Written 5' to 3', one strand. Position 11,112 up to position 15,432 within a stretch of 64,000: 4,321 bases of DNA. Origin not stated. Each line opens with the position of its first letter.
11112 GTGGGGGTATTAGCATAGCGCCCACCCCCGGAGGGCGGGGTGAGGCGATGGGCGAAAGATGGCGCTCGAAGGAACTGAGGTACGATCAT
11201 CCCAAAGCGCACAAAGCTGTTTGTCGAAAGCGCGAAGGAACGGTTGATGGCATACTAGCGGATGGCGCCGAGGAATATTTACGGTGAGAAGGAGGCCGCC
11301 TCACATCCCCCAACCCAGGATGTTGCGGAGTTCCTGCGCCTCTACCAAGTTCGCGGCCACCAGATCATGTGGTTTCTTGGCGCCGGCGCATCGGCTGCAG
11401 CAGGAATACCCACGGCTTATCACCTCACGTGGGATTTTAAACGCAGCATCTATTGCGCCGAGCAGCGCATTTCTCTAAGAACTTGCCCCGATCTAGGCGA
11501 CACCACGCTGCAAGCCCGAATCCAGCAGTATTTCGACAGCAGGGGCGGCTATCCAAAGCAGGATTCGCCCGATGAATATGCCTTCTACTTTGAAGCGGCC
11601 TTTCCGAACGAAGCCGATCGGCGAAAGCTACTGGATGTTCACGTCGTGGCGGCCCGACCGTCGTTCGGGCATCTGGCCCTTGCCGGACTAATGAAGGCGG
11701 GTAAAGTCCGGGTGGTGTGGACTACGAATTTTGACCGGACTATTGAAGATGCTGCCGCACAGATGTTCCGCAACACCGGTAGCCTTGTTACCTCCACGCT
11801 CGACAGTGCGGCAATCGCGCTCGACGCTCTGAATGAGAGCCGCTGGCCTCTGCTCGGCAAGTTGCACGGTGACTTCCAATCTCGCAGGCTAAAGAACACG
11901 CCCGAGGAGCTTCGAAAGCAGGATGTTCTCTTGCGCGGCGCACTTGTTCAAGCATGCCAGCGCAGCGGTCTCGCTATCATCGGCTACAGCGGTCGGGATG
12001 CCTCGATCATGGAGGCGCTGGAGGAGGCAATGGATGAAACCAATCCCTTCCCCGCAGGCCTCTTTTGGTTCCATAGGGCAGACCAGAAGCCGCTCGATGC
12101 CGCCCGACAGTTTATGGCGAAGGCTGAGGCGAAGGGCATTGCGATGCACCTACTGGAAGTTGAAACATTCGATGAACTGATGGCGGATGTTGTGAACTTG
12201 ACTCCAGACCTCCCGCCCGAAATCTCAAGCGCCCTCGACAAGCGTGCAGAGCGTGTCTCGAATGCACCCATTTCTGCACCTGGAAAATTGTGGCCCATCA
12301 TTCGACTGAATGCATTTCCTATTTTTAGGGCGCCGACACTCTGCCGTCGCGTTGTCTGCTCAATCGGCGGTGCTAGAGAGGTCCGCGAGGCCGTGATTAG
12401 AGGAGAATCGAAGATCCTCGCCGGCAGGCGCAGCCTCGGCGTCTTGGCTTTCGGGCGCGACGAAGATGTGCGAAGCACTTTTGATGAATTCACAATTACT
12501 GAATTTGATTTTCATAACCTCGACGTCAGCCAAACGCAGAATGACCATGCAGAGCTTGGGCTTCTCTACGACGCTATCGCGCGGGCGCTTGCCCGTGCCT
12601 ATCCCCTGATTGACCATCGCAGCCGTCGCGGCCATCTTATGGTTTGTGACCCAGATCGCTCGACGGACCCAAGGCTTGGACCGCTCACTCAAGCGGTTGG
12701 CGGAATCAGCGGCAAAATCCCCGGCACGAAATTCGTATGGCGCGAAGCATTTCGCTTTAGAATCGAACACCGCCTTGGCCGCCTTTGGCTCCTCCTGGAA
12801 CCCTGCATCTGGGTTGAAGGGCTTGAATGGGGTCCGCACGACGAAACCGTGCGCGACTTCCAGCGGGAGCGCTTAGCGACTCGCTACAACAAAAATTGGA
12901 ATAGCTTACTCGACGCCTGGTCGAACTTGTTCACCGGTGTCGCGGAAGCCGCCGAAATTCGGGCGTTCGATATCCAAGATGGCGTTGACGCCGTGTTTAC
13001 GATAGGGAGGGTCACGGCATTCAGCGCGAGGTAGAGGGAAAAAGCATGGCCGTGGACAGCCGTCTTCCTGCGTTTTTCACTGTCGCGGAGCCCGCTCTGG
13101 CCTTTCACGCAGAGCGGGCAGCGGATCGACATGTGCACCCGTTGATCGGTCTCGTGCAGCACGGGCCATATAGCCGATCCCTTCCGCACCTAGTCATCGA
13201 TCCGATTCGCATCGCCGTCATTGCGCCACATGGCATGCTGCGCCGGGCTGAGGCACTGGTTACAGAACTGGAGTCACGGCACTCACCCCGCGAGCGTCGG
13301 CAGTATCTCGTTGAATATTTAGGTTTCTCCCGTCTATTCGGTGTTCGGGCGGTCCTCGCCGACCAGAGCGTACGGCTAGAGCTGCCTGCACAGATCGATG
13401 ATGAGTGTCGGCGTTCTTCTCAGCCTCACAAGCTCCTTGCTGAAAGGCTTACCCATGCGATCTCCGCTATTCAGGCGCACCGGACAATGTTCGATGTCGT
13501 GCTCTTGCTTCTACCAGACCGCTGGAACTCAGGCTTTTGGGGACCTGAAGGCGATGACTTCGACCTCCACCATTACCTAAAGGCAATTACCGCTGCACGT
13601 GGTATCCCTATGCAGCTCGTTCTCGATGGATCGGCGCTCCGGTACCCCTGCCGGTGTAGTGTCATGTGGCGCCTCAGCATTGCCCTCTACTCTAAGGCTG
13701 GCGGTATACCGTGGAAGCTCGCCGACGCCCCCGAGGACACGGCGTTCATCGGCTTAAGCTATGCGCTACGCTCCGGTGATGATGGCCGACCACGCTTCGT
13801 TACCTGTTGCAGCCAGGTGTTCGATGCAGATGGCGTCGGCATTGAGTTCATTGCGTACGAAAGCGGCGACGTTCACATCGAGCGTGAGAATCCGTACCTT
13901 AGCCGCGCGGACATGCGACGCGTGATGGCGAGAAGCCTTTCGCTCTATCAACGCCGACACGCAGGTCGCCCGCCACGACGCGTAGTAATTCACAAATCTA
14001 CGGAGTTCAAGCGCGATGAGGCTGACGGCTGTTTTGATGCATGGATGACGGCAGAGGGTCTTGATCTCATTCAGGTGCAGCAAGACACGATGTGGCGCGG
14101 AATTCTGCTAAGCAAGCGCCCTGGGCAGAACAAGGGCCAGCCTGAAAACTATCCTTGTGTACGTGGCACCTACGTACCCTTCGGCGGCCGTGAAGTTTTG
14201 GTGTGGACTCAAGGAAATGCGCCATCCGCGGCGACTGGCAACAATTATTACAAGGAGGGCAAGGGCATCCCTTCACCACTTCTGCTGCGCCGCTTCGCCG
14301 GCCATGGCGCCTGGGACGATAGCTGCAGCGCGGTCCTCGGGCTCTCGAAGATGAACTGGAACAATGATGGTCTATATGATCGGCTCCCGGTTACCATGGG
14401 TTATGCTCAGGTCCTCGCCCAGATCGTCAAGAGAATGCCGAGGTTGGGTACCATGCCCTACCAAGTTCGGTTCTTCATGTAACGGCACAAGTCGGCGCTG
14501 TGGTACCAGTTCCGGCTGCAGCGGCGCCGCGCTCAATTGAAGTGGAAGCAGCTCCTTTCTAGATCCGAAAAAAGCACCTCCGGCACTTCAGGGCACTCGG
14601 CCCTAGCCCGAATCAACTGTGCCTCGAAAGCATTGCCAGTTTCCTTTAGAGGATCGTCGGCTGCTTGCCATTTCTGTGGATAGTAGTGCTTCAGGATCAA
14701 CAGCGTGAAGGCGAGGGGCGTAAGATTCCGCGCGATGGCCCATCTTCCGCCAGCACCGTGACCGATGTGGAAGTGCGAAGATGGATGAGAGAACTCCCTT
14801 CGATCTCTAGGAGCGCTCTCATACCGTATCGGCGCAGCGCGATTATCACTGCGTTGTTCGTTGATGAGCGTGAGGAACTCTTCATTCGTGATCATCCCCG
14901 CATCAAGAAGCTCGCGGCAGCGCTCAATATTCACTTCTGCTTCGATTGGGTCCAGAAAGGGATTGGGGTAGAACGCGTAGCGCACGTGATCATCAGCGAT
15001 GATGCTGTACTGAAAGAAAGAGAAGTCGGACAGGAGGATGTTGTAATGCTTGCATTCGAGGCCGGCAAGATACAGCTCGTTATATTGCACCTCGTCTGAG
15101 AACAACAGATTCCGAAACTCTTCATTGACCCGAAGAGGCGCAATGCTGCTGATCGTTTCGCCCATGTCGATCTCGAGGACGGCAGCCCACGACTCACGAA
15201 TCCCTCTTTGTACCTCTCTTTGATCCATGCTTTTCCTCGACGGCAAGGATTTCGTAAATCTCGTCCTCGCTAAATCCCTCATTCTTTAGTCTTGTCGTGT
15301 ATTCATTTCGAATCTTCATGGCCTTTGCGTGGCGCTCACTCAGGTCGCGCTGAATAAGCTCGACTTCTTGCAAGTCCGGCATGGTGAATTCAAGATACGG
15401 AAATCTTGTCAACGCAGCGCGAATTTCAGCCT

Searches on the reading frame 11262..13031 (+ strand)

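Call 18: search_protein_families(library=pfam, proteins=[window:11262-13031:+], max_evalue=0.001)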
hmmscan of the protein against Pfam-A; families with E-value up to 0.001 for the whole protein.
window:11262-13031:+ (590 aa): 1 family
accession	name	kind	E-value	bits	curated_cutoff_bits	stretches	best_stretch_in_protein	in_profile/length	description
PF13289.12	SIR2_2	-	9.7e-18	65.1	24.5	1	151-284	2-133/141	SIR2-like domain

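Call 83: search_protein_families(library=padloc, proteins=[window:11262-13031:+], max_evalue=0.001)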
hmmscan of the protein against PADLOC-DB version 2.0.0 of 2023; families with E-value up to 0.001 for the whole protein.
window:11262-13031:+ (590 aa): 11 families
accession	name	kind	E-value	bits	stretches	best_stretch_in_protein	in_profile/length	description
PDLC02419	Aga_SIR2-PNTD1-PNTD2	-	1.9e-187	622.4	1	29-590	2-556/558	Class I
PDLC02401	Aga_SIR2-PNTD1-PNTD2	-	7.5e-184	610.3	1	55-590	1-522/524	Class I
PDLC02420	Aga_SIR2-PNTD1-PNTD2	-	4.9e-92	307.7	1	20-557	5-511/1010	Class I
PDLC02384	pAgo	-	4.9e-74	248.2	1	21-588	7-545/1030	-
PDLC02402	Aga_SIR2-PNTD1-PNTD2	-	9.5e-27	91.5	1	34-309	14-284/876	Class I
PDLC05061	PDC-S65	-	1.4e-23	82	1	38-295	36-276/592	-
PDLC05060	PDC-S65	-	1.9e-18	64.6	1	130-296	28-185/503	-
PDLC02408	Aga_SIR2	-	2e-05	21.9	0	29-64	2-37/343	Class II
PDLC02418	Aga_SIR2-Kinase-PNTD1-PNTD2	-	2.6e-05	20.6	1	198-308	32-142/756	Class I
PDLC00407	ThsA1|ThsA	-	0.00018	18.3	0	149-207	103-155/478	STALD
PDLC04088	SIR2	-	0.00024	18.3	0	34-63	21-50/390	-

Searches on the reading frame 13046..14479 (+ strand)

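Call 18: search_protein_families(library=pfam, proteins=[window:13046-14479:+], max_evalue=0.001)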
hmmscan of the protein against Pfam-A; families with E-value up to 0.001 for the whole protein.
window:13046-14479:+ (478 aa): 1 family
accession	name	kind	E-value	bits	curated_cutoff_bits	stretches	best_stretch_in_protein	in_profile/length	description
PF02171.23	Piwi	-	6e-05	22.9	28.9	0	174-318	14-156/302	Piwi domain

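Call 83: search_protein_families(library=padloc, proteins=[window:13046-14479:+], max_evalue=0.001)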
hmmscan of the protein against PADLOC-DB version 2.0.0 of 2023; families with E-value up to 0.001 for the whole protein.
window:13046-14479:+ (478 aa): 16 families
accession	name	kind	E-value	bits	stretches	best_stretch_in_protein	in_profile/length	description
PDLC02377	pAgo_I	-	3.9e-191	633.7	1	5-478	3-457/457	Class I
PDLC02436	pAgo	-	4.4e-116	386.4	1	10-478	7-460/460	-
PDLC02420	Aga_SIR2-PNTD1-PNTD2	-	1.4e-101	339.3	1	10-478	548-1010/1010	Class I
PDLC02384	pAgo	-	2.4e-95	318.7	1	12-478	570-1030/1030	-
PDLC02376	pAgo_I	-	1.9e-61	206.6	1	13-478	6-455/455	Class I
PDLC02378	pAgo_I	-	1.5e-42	144.1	2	114-477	147-492/493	Class I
PDLC02392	pAgo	-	4.3e-25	86.4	1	172-462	52-329/346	-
PDLC02397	pAgo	-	9.6e-18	62.3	2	108-265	263-402/578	-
PDLC02428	PprPIWI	-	8.6e-16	55.8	1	177-464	404-652/666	-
PDLC02379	pAgo_II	-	5.3e-09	33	1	12-466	289-704/724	Class II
PDLC02394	pAgo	-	8e-09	31.8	1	171-461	828-1098/1121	-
PDLC02381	pAgo_II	-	1.2e-08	31.9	1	131-466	295-600/617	Class II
PDLC02388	pAgo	-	3.8e-08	30.1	1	147-323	422-578/716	-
PDLC02389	pAgo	-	1e-07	28.8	1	207-466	497-723/733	-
PDLC02385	pAgo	-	0.00013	18.8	0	178-268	393-479/674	-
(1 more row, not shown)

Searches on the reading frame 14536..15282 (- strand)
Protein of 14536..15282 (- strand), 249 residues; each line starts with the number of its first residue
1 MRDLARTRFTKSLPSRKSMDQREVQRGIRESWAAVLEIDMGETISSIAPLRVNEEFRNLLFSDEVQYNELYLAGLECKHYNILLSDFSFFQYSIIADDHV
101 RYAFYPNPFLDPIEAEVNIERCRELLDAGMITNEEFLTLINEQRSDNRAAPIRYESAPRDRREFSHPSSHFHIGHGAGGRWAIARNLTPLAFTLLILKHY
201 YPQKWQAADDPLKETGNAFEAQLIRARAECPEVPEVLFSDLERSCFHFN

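Call 18: search_protein_families(library=pfam, proteins=[window:14536-15282:-], max_evalue=0.001)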
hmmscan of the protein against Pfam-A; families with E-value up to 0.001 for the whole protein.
window:14536-15282:- (249 aa): 1 family
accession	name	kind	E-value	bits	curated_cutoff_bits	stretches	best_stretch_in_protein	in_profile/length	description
PF10053.14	DUF2290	-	5.5e-14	52.5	25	1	70-208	43-175/204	Uncharacterized conserved protein (DUF2290)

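Call 83: search_protein_families(library=padloc, proteins=[window:14536-15282:-], max_evalue=0.001)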
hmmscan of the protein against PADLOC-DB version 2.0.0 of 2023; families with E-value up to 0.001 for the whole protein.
window:14536-15282:- (249 aa): 2 families
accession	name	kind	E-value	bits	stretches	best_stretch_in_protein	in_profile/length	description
PDLC02998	DUF2290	-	5.8e-20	69.8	1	64-228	33-188/195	-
PDLC02999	DUF2290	-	1.3e-12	45.6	1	63-226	55-211/222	-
